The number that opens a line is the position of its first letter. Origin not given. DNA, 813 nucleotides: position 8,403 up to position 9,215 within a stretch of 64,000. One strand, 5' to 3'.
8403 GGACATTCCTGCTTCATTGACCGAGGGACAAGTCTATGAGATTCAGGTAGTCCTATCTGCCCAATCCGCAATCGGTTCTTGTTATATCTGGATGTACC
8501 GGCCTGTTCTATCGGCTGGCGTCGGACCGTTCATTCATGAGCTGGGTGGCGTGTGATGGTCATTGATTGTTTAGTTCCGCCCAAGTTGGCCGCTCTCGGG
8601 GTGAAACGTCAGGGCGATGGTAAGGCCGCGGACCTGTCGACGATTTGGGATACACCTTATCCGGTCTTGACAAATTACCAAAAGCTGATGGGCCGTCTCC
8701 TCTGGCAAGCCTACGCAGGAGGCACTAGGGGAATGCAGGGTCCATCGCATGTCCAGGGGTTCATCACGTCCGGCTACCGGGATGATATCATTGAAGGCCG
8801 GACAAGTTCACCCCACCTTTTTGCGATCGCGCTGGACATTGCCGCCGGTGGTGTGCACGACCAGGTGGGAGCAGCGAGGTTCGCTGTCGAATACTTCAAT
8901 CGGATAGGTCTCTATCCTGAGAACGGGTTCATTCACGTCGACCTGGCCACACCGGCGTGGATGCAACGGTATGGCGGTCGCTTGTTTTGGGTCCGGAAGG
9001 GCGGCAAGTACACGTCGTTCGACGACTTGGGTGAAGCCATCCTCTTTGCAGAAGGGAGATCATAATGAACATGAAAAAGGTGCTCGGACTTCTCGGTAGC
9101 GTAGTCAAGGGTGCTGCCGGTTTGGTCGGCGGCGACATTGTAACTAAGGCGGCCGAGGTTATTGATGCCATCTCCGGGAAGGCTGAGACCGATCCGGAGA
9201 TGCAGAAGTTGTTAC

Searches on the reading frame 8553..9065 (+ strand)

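Call 49: search_protein_families(library=phrogs, proteins=[window:8553-9065:+], max_evalue=0.01)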
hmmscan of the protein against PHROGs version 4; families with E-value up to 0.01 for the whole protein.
window:8553-9065:+ (170 aa): 2 families
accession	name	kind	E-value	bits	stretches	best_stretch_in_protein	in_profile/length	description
phrog_894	-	lysis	3.2e-05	24.1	1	70-152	90-179/389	endolysin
phrog_17373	-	other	5.5e-05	23.9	1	74-140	65-132/224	peptidase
